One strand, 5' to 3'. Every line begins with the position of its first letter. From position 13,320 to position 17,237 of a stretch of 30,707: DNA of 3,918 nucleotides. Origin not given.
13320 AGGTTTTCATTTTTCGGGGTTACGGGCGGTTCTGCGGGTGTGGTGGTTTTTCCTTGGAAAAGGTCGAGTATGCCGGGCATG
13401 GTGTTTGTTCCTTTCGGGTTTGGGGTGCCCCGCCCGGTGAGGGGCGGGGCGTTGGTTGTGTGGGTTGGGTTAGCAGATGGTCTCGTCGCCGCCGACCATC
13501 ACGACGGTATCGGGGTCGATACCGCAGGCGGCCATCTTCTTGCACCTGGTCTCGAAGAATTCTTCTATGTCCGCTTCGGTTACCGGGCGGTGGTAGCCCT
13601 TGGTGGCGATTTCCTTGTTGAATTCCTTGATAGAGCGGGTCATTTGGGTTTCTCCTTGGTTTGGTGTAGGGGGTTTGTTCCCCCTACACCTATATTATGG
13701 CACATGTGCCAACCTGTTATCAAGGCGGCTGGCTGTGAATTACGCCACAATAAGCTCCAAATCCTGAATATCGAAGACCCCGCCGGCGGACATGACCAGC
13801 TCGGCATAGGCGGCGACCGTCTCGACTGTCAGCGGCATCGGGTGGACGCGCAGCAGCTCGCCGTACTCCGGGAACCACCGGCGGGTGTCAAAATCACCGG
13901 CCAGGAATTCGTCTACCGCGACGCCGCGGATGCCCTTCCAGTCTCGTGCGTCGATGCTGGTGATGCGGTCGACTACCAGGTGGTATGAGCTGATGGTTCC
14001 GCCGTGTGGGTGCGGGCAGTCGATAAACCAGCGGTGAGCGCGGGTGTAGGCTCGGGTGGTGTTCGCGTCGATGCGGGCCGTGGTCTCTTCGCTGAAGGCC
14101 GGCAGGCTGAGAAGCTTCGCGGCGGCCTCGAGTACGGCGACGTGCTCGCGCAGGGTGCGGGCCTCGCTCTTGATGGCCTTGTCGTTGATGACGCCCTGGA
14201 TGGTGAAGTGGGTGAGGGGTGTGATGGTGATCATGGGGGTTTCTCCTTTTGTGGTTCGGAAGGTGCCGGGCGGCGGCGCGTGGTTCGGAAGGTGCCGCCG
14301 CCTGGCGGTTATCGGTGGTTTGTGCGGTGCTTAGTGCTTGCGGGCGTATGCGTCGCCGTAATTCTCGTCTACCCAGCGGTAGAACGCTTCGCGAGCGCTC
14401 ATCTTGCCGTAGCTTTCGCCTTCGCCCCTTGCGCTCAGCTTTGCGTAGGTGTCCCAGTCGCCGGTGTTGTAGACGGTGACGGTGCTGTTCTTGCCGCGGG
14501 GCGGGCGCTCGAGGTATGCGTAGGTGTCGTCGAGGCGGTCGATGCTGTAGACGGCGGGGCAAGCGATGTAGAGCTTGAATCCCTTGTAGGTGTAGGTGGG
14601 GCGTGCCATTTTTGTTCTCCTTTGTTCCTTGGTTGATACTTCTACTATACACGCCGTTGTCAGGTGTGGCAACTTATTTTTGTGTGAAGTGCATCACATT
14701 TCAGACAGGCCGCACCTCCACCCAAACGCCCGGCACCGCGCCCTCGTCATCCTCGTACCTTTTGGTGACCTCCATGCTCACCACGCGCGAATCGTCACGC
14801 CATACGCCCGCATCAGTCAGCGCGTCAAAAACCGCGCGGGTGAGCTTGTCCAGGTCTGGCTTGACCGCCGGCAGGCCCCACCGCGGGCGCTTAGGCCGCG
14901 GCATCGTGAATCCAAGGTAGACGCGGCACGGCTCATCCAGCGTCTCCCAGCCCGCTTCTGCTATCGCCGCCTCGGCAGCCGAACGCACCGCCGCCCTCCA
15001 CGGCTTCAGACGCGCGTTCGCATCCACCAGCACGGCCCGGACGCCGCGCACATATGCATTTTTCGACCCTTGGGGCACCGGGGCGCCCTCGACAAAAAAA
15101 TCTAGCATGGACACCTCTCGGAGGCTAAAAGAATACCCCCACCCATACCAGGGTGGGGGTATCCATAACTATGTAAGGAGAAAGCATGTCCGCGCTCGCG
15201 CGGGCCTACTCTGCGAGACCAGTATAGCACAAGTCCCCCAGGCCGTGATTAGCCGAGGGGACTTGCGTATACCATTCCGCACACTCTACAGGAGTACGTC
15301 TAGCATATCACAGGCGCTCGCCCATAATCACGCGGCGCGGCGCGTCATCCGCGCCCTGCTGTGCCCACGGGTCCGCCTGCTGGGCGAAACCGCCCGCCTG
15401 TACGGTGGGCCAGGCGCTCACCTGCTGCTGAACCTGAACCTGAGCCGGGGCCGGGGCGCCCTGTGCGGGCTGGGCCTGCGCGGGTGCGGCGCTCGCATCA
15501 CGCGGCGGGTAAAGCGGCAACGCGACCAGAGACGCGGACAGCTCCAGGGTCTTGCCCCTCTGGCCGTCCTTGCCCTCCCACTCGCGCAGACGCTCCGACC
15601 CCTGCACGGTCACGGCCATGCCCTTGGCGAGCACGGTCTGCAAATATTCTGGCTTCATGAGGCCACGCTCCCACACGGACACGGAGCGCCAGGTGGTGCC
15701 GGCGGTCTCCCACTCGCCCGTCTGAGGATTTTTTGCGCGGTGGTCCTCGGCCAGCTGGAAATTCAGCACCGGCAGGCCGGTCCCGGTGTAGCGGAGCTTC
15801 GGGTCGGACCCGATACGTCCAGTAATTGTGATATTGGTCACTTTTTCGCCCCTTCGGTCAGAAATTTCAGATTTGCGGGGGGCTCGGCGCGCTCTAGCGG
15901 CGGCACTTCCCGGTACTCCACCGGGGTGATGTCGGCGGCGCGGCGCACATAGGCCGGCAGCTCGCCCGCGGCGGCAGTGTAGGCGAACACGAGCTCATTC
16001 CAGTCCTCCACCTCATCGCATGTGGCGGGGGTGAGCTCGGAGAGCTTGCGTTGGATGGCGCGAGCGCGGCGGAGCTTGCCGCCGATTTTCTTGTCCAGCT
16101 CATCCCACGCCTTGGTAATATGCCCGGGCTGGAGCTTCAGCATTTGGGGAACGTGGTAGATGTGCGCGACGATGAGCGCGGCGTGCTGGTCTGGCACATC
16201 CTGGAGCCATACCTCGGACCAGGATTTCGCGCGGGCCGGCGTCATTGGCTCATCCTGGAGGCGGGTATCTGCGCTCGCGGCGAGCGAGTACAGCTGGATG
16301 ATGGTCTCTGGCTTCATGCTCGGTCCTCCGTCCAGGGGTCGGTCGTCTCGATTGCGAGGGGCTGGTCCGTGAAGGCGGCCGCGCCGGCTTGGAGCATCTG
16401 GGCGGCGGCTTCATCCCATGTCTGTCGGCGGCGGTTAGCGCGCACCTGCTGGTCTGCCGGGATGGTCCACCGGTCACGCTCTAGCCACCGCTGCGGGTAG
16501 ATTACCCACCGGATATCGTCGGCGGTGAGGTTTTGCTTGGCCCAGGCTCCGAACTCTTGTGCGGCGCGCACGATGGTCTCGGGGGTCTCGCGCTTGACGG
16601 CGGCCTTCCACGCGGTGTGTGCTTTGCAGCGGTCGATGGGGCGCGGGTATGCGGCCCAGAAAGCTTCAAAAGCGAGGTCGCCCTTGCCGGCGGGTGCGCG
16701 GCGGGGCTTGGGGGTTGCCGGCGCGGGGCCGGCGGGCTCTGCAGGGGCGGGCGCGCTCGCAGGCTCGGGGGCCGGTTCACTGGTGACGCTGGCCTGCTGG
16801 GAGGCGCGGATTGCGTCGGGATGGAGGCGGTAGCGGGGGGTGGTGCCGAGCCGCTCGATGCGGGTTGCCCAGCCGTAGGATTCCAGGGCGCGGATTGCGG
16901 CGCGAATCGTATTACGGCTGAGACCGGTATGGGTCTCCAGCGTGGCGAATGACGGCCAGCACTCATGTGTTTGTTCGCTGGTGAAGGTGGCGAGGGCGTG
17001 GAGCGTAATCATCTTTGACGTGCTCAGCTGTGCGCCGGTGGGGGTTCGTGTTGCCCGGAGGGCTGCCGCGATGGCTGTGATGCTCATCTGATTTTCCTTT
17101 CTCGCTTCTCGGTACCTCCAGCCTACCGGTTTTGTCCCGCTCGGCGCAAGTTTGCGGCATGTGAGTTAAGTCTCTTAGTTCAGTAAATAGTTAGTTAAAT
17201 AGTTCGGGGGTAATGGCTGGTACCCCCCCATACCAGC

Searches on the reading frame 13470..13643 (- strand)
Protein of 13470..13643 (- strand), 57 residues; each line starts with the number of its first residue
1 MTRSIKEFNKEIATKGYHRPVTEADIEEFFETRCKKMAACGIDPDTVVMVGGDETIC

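Call 14: search_protein_families(library=pfam, proteins=[window:13470-13643:-], max_evalue=0.01)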
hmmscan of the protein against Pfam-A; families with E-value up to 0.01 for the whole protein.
window:13470-13643:- (57 aa): 0 families

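Call 17: search_protein_families(library=phrogs, proteins=[window:13470-13643:-], max_evalue=0.01)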
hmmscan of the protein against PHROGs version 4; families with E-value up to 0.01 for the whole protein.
window:13470-13643:- (57 aa): 0 families

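Call 42: search_protein_families(library=pfam, proteins=[window:13470-13643:-], max_evalue=5)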
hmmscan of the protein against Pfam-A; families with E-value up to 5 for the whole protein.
window:13470-13643:- (57 aa): 1 family
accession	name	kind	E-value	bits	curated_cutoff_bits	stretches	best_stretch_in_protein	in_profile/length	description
PF00781.29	DAGK_cat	-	0.046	13.7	23.6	1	3-56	17-68/125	Diacylglycerol kinase catalytic domain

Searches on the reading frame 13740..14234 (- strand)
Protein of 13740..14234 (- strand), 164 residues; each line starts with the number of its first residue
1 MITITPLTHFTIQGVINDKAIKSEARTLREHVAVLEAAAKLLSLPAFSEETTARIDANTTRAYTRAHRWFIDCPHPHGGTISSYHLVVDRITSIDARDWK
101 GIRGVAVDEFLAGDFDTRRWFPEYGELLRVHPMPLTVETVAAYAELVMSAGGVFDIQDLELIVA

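Call 14: search_protein_families(library=pfam, proteins=[window:13740-14234:-], max_evalue=0.01)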
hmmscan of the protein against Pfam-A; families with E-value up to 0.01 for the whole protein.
window:13740-14234:- (164 aa): 0 families

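Call 17: search_protein_families(library=phrogs, proteins=[window:13740-14234:-], max_evalue=0.01)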
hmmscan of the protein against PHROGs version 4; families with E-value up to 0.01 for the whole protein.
window:13740-14234:- (164 aa): 0 families

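Call 42: search_protein_families(library=pfam, proteins=[window:13740-14234:-], max_evalue=5)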
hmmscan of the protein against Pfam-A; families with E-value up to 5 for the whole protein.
window:13740-14234:- (164 aa): 0 families

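Call 54: search_protein_families(library=phrogs, proteins=[window:13740-14234:-], max_evalue=1)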
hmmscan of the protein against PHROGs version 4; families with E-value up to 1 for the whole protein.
window:13740-14234:- (164 aa): 1 family
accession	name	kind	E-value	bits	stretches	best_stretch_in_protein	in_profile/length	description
phrog_28556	-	DNA, RNA and nucleotide metabolism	0.1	13.6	1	66-99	28-60/187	clamp loader of DNA polymerase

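Call 74: find_homologous_proteins(query=window:13740-14234:-, max_evalue=0.001)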
Query window:13740-14234:- (164 aa): 40 proteins with E <= 0.001 among 122 candidates.
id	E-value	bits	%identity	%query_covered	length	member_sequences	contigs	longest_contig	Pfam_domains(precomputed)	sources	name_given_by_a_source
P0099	4.9e-104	363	100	100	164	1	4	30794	-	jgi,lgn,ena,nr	jgi:hypothetical protein|nr:MAG TPA: hypothetical protein [Caudoviricetes sp.]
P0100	5.5e-92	324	88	100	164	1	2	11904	-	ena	-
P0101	4.8e-90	318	88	100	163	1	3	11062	-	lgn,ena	-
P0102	1.1e-89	317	86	100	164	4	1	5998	-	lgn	-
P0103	1.0e-88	313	87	100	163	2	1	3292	-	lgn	-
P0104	1.1e-88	313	87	100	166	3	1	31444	-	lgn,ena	-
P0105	8.7e-88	310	85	100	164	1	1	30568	-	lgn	-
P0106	1.1e-87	310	85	100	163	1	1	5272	-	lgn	-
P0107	1.8e-86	306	85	100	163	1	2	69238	-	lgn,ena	-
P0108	1.8e-83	296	81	100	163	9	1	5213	-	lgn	-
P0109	5.1e-83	295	82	100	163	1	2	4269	-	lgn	-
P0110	1.4e-82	294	80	100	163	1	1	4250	-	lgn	-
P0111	1.7e-82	293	83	100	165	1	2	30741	-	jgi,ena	-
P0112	4.6e-82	292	82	98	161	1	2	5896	-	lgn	-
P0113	1.8e-81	290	81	98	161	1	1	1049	-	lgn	-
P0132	1.7e-61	225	66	98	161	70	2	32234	-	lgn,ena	-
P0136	2.1e-34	137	47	96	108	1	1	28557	-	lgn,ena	-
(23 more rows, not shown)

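Call 77: find_encoding_contigs(protein=P0136, flank=10000, max_places=2)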
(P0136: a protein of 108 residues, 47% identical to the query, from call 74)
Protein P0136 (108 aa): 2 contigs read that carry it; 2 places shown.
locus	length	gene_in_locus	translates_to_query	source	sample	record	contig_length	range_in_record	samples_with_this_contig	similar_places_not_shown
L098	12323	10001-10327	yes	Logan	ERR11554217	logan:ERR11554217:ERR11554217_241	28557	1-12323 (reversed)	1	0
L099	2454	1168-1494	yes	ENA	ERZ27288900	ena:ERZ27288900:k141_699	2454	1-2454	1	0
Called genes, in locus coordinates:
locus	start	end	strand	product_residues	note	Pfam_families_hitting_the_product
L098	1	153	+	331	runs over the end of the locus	-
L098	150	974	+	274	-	-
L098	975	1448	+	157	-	-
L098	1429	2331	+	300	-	PF01510:Amidase_2, PF08460:SH3_5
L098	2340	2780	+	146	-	-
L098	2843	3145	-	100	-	-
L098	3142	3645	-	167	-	-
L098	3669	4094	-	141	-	-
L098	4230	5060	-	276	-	PF03837:RecT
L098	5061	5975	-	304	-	PF09588:YqaJ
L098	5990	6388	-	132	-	-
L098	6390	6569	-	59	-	-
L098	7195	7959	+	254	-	PF00392:GntR (faint), PF13730:HTH_36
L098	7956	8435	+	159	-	-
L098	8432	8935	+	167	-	PF00436:SSB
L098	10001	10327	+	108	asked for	-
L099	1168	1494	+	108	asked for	-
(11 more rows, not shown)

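Call 81: predict_structure(alignment_id=A5)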
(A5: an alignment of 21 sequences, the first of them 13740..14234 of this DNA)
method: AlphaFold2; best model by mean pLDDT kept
length: 164 residues; sequences in the alignment: 21
mean_pLDDT: 51.3   pTM: 0.48
mean pLDDT of the five models: 51.3, 49.0, 46.1, 46.0, 41.2
residues with pLDDT >= 90: 0; 70-90: 20; 50-70: 67; < 50: 77
segments of 3 or more residues with pLDDT < 50: 1-6, 57-59, 73-91, 95-131, 153-164
pLDDT, mean of each block of 10 residues (from residue 1): 42 60 64 76 69 52 57 40 44 46 37 34 36 62 69 45 25
secondary structure, 60 per line:
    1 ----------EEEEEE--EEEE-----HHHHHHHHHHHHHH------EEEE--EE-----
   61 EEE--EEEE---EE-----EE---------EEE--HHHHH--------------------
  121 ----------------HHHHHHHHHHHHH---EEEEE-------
elements in order: E11-16 E19-22 H28-41 E48-51 E61-63 E66-69 E91-93 H96-100 H137-149 E153-157
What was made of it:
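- Tried and rejected: The lineage-A-specific 164-aa protein 13740-14234 gave an AF2 model with pLDDT 51 that was not interpretable, so no fold search was run on it (call 81).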

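Call 102: find_encoding_contigs(protein=P0132, flank=10000, max_places=1)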
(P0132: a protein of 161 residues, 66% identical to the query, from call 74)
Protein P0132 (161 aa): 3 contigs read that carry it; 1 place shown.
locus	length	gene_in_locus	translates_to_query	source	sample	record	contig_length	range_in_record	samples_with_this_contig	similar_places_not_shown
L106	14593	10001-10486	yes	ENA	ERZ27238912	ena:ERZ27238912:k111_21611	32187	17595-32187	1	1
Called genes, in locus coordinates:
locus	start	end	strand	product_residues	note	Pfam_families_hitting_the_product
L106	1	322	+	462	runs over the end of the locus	-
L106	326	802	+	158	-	-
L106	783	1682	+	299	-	PF01510:Amidase_2, PF08460:SH3_5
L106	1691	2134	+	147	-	-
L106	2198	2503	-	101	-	-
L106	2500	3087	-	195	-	-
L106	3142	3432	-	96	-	-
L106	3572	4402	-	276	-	PF03837:RecT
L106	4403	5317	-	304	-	PF09588:YqaJ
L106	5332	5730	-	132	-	-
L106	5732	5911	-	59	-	-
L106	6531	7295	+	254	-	-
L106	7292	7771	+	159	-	-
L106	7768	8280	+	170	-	PF00436:SSB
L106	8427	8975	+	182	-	PF01555:N6_N4_Mtase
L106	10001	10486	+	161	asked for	-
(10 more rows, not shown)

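Call 103: find_encoding_contigs(protein=P0111, flank=10000, max_places=1)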
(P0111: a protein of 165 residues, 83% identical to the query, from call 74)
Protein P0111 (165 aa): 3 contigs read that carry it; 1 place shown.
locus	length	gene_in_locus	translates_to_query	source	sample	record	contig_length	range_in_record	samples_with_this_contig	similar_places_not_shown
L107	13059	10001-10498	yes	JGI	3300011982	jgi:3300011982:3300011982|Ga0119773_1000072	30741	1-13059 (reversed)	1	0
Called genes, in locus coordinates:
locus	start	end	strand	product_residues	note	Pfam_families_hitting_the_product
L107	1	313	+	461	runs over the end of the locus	-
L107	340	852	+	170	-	PF10874:DUF2746 (weak)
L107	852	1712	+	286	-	PF01510:Amidase_2, PF08460:SH3_5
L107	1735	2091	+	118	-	PF23809:Phage_holin_9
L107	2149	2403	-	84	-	-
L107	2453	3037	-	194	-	-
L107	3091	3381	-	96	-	-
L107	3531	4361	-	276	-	PF03837:RecT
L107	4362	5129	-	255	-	PF09588:YqaJ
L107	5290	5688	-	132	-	-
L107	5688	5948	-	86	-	-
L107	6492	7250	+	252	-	PF13730:HTH_36, PF00392:GntR (weak)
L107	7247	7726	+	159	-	-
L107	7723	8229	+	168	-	PF00436:SSB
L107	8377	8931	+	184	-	PF01555:N6_N4_Mtase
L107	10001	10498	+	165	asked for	-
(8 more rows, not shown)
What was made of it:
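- Tried and rejected: The two contigs fetched end before the head genes (calls 102, 103).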

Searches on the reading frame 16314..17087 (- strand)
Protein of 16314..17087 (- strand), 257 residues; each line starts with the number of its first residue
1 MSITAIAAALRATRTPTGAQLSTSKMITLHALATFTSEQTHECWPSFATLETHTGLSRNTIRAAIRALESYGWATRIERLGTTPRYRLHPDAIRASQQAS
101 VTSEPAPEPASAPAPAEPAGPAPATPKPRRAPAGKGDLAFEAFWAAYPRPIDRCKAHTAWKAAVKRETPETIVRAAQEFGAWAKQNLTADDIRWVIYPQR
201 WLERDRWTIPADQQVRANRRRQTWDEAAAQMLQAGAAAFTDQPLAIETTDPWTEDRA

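Call 16: search_protein_families(library=pfam, proteins=[window:16314-17087:-], max_evalue=0.01)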
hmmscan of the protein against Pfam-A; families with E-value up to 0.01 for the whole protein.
window:16314-17087:- (257 aa): 3 families
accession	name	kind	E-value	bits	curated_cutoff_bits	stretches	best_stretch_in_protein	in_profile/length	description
PF13730.12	HTH_36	-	9.3e-13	48.2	25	1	20-73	2-54/55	Helix-turn-helix domain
PF00392.27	GntR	-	5.8e-05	23.1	27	1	45-82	25-62/64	Bacterial regulatory proteins, gntR family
PF03428.19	RP-C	-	0.0063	16.8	24.4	0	18-72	39-99/175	Replication protein C N-terminal domain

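Call 17: search_protein_families(library=phrogs, proteins=[window:16314-17087:-], max_evalue=0.01)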
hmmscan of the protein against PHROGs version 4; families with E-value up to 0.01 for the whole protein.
window:16314-17087:- (257 aa): 20 families
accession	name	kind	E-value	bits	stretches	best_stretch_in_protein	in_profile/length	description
phrog_270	-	DNA, RNA and nucleotide metabolism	2.6e-28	100.5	1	20-224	44-272/383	replication initiation protein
phrog_391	-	DNA, RNA and nucleotide metabolism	3.9e-14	54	1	4-125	4-135/298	replication initiation O-like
phrog_1032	-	DNA, RNA and nucleotide metabolism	8.8e-10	40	1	1-81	1-75/281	replication initiation protein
phrog_11896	-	DNA, RNA and nucleotide metabolism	4.6e-09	37.5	1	23-79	20-75/225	primosomal protein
phrog_9327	-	DNA, RNA and nucleotide metabolism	1.4e-07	32.4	1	113-216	147-247/276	primosomal protein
phrog_678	-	DNA, RNA and nucleotide metabolism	4.1e-07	30.9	1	35-117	62-162/346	replication initiation O-like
phrog_8102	-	DNA, RNA and nucleotide metabolism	6.5e-07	29.7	1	30-98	44-118/337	replication initiation protein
phrog_10293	-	unknown function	4.3e-06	27.5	1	138-208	15-82/185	-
phrog_428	-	DNA, RNA and nucleotide metabolism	9.9e-06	25.9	1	36-96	119-183/455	replication initiation protein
phrog_6643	-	DNA, RNA and nucleotide metabolism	2e-05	25.2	1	12-122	12-118/313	replication initiation protein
phrog_10724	-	unknown function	6.3e-05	23.5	1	45-101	32-88/253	-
phrog_3502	-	unknown function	7.7e-05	23.8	1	20-73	48-100/131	-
phrog_9474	-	DNA, RNA and nucleotide metabolism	9.3e-05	23.1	1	120-229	160-267/288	replication initiation protein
phrog_8540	-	DNA, RNA and nucleotide metabolism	0.00018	22.8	1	1-126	1-124/196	replication initiation O-like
phrog_186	-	DNA, RNA and nucleotide metabolism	0.00032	21.5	1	32-78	50-96/308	DnaD-like helicase loader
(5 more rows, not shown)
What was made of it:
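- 16314..17087 (-): Replication initiator (HTH_36 / winged helix), next to three 22-bp iterons at 17224-17289. Tracks the dyad lineage. Pfam and PHROG hits (calls 16, 17).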
